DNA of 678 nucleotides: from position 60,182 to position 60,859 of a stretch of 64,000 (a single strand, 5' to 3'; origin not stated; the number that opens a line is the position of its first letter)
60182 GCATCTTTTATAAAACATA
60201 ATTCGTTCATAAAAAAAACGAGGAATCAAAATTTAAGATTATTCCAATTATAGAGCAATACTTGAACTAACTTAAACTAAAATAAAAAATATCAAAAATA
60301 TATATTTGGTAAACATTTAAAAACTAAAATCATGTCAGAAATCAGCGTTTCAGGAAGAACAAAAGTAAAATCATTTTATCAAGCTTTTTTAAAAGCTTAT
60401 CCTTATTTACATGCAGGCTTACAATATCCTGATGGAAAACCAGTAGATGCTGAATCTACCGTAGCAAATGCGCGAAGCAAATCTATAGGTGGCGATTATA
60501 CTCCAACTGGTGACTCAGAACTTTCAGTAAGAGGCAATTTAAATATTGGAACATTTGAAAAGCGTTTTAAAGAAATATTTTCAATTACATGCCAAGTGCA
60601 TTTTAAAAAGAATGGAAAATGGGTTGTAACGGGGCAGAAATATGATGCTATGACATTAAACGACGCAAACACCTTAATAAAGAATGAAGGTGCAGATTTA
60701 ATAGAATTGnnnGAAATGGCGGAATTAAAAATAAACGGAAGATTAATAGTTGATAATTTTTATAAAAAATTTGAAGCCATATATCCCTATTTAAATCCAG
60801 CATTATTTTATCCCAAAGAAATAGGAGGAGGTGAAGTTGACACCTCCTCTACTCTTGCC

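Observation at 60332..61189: Tandemly duplicated, diverged small proteins of unknown family (126 and 157 aa)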

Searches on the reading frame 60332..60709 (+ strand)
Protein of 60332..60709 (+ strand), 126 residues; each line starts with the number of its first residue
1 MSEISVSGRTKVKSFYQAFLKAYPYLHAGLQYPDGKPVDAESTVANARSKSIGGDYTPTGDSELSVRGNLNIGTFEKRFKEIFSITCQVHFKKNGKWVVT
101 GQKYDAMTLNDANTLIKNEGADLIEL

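Call 4: search_protein_families(library=pfam, proteins=[window:60332-60709:+], max_evalue=1)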
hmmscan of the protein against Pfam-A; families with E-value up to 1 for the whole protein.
window:60332-60709:+ (126 aa): 0 families

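Call 5: search_protein_families(library=ncbifam, proteins=[window:60332-60709:+], max_evalue=1)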
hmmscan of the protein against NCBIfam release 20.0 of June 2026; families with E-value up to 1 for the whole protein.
window:60332-60709:+ (126 aa): 0 families

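Call 6: search_protein_families(library=padloc, proteins=[window:60332-60709:+], max_evalue=1)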
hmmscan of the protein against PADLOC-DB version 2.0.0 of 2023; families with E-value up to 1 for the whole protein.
window:60332-60709:+ (126 aa): 0 families

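Call 7: search_protein_families(library=phrogs, proteins=[window:60332-60709:+], max_evalue=1)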
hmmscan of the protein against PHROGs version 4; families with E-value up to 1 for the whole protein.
window:60332-60709:+ (126 aa): 0 families

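Call 10: find_homologous_proteins(query=A1, max_evalue=0.001)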
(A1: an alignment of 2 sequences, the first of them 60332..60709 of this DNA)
Query A1 (2 sequences) (126 aa, profile of the alignment): 93 proteins with E <= 0.001 among 249 candidates.
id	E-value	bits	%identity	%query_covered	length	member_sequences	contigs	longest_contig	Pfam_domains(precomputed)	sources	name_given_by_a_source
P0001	2.1e-89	315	35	98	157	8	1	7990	-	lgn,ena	-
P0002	5.4e-71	255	35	98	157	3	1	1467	-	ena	-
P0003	2.6e-67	243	38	98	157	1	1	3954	-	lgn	-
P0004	8.4e-67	242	35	98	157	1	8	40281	-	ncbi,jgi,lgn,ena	jgi:hypothetical protein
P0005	1.7e-66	241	39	98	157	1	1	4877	-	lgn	-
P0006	1.0e-65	238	36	98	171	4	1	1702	-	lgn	-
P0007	1.4e-65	238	35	98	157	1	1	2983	-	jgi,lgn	-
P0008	1.7e-65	238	37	98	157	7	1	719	-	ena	-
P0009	7.2e-65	235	37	98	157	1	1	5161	-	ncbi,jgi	jgi:hypothetical protein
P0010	1.2e-64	235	36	98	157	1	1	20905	-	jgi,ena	jgi:hypothetical protein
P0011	2.0e-64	234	37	98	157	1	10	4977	-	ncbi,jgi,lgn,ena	jgi:hypothetical protein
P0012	2.1e-64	234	35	98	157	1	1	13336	-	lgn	-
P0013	4.3e-64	233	35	98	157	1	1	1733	-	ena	-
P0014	6.6e-64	232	34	98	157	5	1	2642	-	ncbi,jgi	jgi:hypothetical protein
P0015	2.5e-63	230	37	98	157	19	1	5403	-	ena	-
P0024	1.1e-56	209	95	100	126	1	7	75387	-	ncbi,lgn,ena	-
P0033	2.2e-49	185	77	100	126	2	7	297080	-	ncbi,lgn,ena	-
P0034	2.7e-49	185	39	98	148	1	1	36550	-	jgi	jgi:hypothetical protein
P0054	2.3e-40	156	64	99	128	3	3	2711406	-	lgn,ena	-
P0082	7.0e-27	112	55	99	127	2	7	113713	-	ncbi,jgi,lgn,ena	ncbi:MAG: hypothetical protein ACK46G_02575 [Flavobacteriales bacterium]|jgi:hypothetical protein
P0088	1.0e-22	99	52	100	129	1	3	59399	-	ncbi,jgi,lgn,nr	ncbi:MAG: hypothetical protein RBT71_12315 [Flavobacteriales bacterium]|jgi:hypothetical protein|nr:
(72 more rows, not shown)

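Call 14: find_encoding_contigs(protein=P0054, flank=6000, max_places=3)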
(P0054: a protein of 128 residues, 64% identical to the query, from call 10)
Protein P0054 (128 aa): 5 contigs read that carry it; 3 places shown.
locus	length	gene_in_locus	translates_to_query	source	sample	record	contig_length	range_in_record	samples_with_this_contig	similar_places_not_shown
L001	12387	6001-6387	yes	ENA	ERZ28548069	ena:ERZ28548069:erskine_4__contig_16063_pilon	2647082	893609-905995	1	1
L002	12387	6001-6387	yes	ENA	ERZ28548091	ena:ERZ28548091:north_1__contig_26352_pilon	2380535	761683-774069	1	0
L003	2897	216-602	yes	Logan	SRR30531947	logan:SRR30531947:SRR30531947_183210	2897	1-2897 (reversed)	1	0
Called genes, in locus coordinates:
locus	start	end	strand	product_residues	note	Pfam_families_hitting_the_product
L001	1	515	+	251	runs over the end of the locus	PF02463:SMC_N (faint), PF00005:ABC_tran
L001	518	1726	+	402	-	PF01458:SUFBD_core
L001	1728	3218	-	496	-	PF04244:DPRP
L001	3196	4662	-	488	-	PF00875:DNA_photolyase, PF03441:FAD_binding_7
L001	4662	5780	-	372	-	PF03441:FAD_binding_7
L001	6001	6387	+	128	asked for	-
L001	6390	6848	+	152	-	-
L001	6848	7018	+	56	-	-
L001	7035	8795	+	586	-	PF13191:AAA_16 (weak), PF07693:KAP_NTPase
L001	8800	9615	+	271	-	PF04338:DUF481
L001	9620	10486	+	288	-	PF03167:UDG (weak)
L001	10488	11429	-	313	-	PF00892:EamA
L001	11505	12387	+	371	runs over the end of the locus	-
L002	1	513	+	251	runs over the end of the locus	PF02463:SMC_N (faint), PF00005:ABC_tran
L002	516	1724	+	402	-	PF01458:SUFBD_core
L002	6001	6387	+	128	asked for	-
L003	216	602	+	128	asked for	-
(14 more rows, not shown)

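Call 15: find_encoding_contigs(protein=P0033, flank=6000, max_places=3)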
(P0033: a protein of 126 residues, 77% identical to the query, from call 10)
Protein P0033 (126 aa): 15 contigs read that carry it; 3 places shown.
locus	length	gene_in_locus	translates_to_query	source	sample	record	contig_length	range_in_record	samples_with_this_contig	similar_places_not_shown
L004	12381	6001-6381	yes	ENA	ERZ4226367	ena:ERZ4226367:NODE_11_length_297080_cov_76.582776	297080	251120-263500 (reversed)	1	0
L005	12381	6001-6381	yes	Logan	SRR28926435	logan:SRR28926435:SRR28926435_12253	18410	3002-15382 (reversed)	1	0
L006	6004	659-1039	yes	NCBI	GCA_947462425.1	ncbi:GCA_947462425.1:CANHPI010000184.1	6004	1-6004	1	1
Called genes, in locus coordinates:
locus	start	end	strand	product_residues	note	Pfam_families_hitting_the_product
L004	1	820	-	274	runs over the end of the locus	PF00582:Usp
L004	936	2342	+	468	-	PF23023:Anti-Pycsar_Apyc1 (faint), PF00753:Lactamase_B, PF12706:Lactamase_B_2 (weak), PF16661:Lactamase_B_6, PF10996:Beta-Casp, PF07521:RMMBL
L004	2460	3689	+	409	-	PF13188:PAS_8 (weak), PF00989:PAS, PF08448:PAS_4 (weak), PF13426:PAS_9, PF00512:HisKA, PF02518:HATPase_c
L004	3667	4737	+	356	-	PF00072:Response_reg, PF00027:cNMP_binding, PF13545:HTH_Crp_2, PF00325:Crp (weak)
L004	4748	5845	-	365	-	-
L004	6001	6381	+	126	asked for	-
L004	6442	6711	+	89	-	-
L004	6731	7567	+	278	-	-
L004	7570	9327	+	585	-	PF07693:KAP_NTPase, PF13191:AAA_16 (weak)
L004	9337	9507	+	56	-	-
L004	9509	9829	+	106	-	-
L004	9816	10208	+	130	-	-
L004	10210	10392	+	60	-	-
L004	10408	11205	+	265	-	-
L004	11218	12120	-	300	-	-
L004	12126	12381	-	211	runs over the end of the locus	-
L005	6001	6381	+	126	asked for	-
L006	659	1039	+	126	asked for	-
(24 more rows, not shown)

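Call 16: find_encoding_contigs(protein=P0082, flank=6000, max_places=3)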
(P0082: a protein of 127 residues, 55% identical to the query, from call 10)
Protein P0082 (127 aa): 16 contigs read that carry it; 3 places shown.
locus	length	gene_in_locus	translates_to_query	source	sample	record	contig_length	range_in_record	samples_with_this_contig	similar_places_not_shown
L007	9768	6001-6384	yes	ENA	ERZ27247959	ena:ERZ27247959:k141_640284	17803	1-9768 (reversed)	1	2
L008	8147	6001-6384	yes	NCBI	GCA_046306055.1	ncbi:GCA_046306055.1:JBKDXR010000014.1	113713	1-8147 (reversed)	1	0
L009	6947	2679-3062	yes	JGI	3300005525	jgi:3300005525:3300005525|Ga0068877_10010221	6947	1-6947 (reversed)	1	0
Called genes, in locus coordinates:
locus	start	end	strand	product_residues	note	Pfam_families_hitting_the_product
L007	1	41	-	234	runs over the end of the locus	PF03167:UDG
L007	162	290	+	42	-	-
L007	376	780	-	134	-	PF02566:OsmC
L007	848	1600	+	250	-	-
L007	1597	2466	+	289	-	PF16881:LIAS_N (weak), PF04055:Radical_SAM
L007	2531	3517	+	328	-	PF00044:Gp_dh_N, PF02800:Gp_dh_C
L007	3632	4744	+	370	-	PF01637:ATPase_2, PF13191:AAA_16 (weak), PF13173:AAA_14 (faint), PF13401:AAA_22 (faint)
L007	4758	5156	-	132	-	-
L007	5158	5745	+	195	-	PF14014:DUF4230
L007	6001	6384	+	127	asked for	-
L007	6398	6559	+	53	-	-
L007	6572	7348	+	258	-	-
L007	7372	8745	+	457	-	PF00691:OmpA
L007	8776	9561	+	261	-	-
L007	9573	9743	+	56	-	-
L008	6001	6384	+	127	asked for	-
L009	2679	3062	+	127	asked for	-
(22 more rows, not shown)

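Call 26: find_encoding_contigs(protein=P0034, flank=8000, max_places=2)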
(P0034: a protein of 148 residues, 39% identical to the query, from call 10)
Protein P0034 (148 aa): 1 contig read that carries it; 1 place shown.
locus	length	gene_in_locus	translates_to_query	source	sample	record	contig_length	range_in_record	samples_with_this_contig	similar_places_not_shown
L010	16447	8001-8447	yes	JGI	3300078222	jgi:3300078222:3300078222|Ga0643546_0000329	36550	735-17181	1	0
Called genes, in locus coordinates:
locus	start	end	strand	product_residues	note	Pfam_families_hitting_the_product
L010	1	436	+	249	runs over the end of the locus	-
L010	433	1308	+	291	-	PF16881:LIAS_N, PF04055:Radical_SAM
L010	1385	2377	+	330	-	PF00044:Gp_dh_N, PF02800:Gp_dh_C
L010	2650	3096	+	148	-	-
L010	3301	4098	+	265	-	PF00520:Ion_trans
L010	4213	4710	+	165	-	-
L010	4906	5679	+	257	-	PF05099:TerB (weak)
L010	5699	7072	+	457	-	PF00691:OmpA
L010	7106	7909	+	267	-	-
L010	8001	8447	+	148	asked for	-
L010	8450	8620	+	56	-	-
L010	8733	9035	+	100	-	-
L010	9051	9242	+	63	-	-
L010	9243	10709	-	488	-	-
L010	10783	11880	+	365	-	-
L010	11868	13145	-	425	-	PF07690:MFS_1, PF00083:Sugar_tr (weak), PF07690:MFS_1 (weak)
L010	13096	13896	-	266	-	PF00149:Metallophos (weak)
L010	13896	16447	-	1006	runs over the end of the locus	PF01433:Peptidase_M1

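Call 27: find_encoding_contigs(protein=P0088, flank=8000, max_places=2)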
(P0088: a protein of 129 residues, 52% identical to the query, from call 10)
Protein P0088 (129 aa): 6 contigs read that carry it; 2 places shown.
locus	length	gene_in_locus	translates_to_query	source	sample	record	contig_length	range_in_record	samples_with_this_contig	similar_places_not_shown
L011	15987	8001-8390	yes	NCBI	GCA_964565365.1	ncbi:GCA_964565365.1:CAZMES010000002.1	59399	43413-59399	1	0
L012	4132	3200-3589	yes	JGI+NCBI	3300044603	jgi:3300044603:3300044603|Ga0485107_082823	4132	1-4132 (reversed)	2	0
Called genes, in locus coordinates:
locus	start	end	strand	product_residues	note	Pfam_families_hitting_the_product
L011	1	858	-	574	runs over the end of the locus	PF01103:Omp85 (weak)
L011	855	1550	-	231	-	PF03167:UDG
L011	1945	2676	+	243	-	-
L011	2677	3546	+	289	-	PF16881:LIAS_N (weak), PF04055:Radical_SAM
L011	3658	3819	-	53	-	-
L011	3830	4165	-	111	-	-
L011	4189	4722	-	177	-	PF13424:TPR_12 (faint), PF00515:TPR_1 (faint), PF07719:TPR_2 (faint), PF13174:TPR_6 (faint), PF13428:TPR_14 (faint), PF13432:TPR_16 (faint), PF13181:TPR_8 (faint), PF13414:TPR_11 (faint), +1 more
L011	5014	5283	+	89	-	-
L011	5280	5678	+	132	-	PF01850:PIN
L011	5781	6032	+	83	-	-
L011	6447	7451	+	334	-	PF00044:Gp_dh_N, PF02800:Gp_dh_C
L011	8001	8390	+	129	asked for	-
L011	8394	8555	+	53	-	-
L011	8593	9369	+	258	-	PF05099:TerB (faint)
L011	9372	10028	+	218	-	-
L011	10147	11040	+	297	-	-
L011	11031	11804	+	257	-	-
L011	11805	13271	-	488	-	-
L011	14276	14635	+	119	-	-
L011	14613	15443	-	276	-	PF00149:Metallophos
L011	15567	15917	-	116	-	PF05635:23S_rRNA_IVP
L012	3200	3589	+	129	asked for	-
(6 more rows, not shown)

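Call 28: predict_structure(alignment_id=A2)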
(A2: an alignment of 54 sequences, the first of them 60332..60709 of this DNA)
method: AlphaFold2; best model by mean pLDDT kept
length: 126 residues; sequences in the alignment: 54
mean_pLDDT: 84.6   pTM: 0.74
mean pLDDT of the five models: 84.6, 83.2, 82.5, 81.8, 80.4
residues with pLDDT >= 90: 45; 70-90: 67; 50-70: 13; < 50: 1
segments of 3 or more residues with pLDDT < 50: none
pLDDT, mean of each block of 10 residues (from residue 1): 78 90 91 86 84 60 80 91 89 89 88 91 84
secondary structure, 60 per line:
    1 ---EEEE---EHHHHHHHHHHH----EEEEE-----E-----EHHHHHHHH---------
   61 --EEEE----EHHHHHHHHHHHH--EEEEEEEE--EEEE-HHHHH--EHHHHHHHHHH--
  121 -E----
elements in order: E4-7 H12-22 E27-31 H44-51 E63-66 H72-83 E86-93 E96-99 H101-105 H109-118

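Call 31: search_protein_families(library=pfam, proteins=[L004:6442-6708:+, L004:6731-7564:+, L004:9337-9504:+, L004:9509-9826:+, L004:9810-10205:+, L004:10408-11202:+, L007:6392-6556:+, L007:6572-7345:+, L007:8752-9558:+, L004:4748-5842:-], max_evalue=1)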
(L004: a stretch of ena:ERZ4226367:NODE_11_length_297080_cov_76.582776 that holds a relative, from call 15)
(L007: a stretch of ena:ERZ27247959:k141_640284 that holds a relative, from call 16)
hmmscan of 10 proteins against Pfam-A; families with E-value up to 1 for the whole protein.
L004:6442-6708:+ (89 aa): 13 families
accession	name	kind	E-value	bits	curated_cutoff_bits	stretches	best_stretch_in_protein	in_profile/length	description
PF17835.6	NOG1_N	-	0.0025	18.3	22.9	1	25-84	91-153/160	NOG1 N-terminal helical domain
PF06657.18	Cep57_MT_bd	-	0.031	15.2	31.3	1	19-81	18-75/77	Centrosome microtubule-binding domain of Cep57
PF13600.11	DUF4140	-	0.042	14.7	27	0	4-40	60-96/98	N-terminal domain of unknown function (DUF4140)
PF12040.14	DUF3526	-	0.055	14.6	25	1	1-34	92-129/144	Domain of unknown function (DUF3526)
PF09787.14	Golgin_A5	-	0.058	13.4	31.7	1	5-81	57-134/305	Golgin subfamily A member 5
PF10046.14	BLOC1_2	-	0.071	13.9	33.4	1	17-83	14-80/96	Biogenesis of lysosome-related organelles complex-1 subunit 2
PF25366.1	RUFY4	-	0.072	13.9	27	1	6-71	13-75/90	RUFY4-like domain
PF16888.10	YwqH-like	-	0.092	13.4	33.7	1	6-74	7-75/123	YwqH-like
PF09969.14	DUF2203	-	0.23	12.6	24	1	22-87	16-79/122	Uncharacterized conserved protein (DUF2203)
PF06738.18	ThrE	-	0.3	11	26.3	1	43-87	56-99/241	Putative threonine/serine exporter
PF14235.11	DUF4337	-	0.35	11.4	27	1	7-54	68-114/161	Domain of unknown function (DUF4337)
PF24026.1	DUF7337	-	0.44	11.1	30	0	65-81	15-31/61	Family of unknown function (DUF7337)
PF14362.11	DUF4407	-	0.96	9.1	31.3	0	3-59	113-172/297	Domain of unknown function (DUF4407)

L004:6731-7564:+ (278 aa): 2 families
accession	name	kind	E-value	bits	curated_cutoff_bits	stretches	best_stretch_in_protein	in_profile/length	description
PF03167.25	UDG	-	4e-05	24.1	24.3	1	88-241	6-124/141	Uracil DNA glycosylase superfamily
PF04203.18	Sortase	-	0.034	14.3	26.6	1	70-177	1-98/125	Sortase domain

L004:9337-9504:+ (56 aa): 0 families

L004:9509-9826:+ (106 aa): 8 families
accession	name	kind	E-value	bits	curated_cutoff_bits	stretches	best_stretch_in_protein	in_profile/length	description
PF11700.14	ATG22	-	0.0089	15.2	24.1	1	11-81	325-395/482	Vacuole effluxer Atg22 like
PF03649.18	UPF0014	-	0.013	15.3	22.6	1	13-98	57-143/242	Uncharacterised protein family (UPF0014)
PF17555.7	TssN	-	0.019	14.8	30.3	1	11-98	31-118/274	Type VI secretion system, TssN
PF16083.10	Phage_holin_3_3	-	0.051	14.1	28.4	1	15-66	2-52/78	LydA holin phage, holin superfamily III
PF11970.14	GPR_Gpa2_C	-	0.1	13.1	21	1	10-64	15-68/76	G protein-coupled glucose receptor regulating Gpa2 C-term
PF05656.20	DUF805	-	0.16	12.9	25.7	2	39-100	10-69/111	Protein of unknown function (DUF805)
PF03419.18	Peptidase_U4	-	0.34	10.6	28.4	1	10-79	87-152/284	Sporulation factor SpoIIGA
PF09843.14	DUF2070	-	0.36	9.5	30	1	9-92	41-148/561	Predicted membrane protein (DUF2070)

L004:9810-10205:+ (132 aa): 0 families

L004:10408-11202:+ (265 aa): 1 family
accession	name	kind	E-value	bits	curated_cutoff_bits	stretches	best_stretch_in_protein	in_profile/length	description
PF04338.18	DUF481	-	0.011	16.3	21.1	1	91-234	49-183/210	Protein of unknown function, DUF481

L007:6392-6556:+ (55 aa): 0 families

L007:6572-7345:+ (258 aa): 2 families
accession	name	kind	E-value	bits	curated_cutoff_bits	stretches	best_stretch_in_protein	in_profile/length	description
PF05099.18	TerB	-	0.00015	22.5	24.4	1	10-115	7-113/118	Tellurite resistance protein TerB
PF24752.1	DUF7697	-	0.045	14.1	27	0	101-120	14-32/52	Family of unknown function (DUF7697)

L007:8752-9558:+ (269 aa): 1 family
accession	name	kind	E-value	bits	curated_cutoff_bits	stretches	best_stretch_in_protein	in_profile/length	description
PF03167.25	UDG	-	0.00014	22.4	24.3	1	131-190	48-101/141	Uracil DNA glycosylase superfamily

L004:4748-5842:- (364 aa): 0 families

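Call 38: fold_search(model_id=the predicted structure, library=pdb)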
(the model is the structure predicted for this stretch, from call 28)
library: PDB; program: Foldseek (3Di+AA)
matches with E <= 10: 413; with E <= 0.001: 0
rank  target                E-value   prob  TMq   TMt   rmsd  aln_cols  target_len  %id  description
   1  3b08_A                1.1e-01  0.23  0.27  0.23  15.6       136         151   13  Crystal structure of the mouse HOIL1-L-NZF in complex with linear di-ubiquitin (released 2011-12-14)
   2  7yui_A                1.4e-01  0.20  0.26  0.12  18.2       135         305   14  Crystal structure of HOIL-1L(195-423) in complex with the linear tetra-ubiquitin (released 2023-08-30)
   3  8t48_A                4.0e-01  0.14  0.27  0.23  18.5       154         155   14  The N4BP1 CUE-like domain in complex with linear di-Ubiquitin (released 2024-03-13)
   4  6j62_A                4.0e-01  0.11  0.24  0.21  17.3       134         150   13  Crystal structure of mISG15/NS1B complex (released 2019-12-25)
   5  9zz6_H                4.0e-01  0.04  0.17  0.13  14.7       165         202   13  The ER membrane protein complex acts as a chaperone to promote voltage-gated calcium channel assembly (released 2026-02-18)
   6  8eoi_H                4.3e-01  0.04  0.17  0.15  14.3       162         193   12  Structure of a human EMC:human Cav1.2 channel complex in GDN detergent (released 2023-05-24)
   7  6ww7_H                4.9e-01  0.03  0.17  0.14  14.7       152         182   11  Structure of the human ER membrane protein complex in a lipid nanodisc (released 2020-05-27)
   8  6n5m_A                5.9e-01  0.12  0.28  0.24  16.6       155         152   11  Crystal structure of ABIN-1 UBAN in complex with one M1-linked di-ubiquitin (released 2019-07-17)
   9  7sbi_B                5.9e-01  0.11  0.27  0.22  14.8       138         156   12  Tandem diubiquitin-like domain from chicken 2'-5'-oligoadenylate synthetase-like protein (released 2022-01-12)
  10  9nn9_E                5.9e-01  0.08  0.23  0.19  16.2       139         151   13  ISG15 complexed with nanobody (released 2025-10-01)
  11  4hk2_A                6.7e-01  0.33  0.26  0.40   4.5        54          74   22  U7Ub25.2540 (released 2012-11-21)
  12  7sbi_A                7.1e-01  0.09  0.26  0.22  14.1       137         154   12  Tandem diubiquitin-like domain from chicken 2'-5'-oligoadenylate synthetase-like protein (released 2022-01-12)
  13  7s6p_B                7.6e-01  0.09  0.27  0.23  16.8       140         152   12  The crystal structure of human ISG15 (released 2021-09-22)
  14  7s6p_A                8.1e-01  0.09  0.27  0.23  17.3       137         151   13  The crystal structure of human ISG15 (released 2021-09-22)
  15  7naq_B                8.1e-01  0.03  0.18  0.13  17.5       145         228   11  Human PA200-20S proteasome complex (released 2022-11-02)
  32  9l3l_C                1.4e+00  0.15  0.25  0.39   6.3        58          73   17  Crystal structure of the C lobe of E6AP in complex with K48-linked diUb (released 2025-12-24)
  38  9szt_I                1.8e+00  0.03  0.21  0.12  16.3       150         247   14  Co-chaperone Bag1-bound human 26S proteasome in SBAG1.2 state (released 2025-12-31)
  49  9lqm_B                2.1e+00  0.15  0.26  0.37   4.5        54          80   26  Crystal structure of synthetic ubiquitin variant R4 designed by ProteinMPNN (released 2025-02-12)
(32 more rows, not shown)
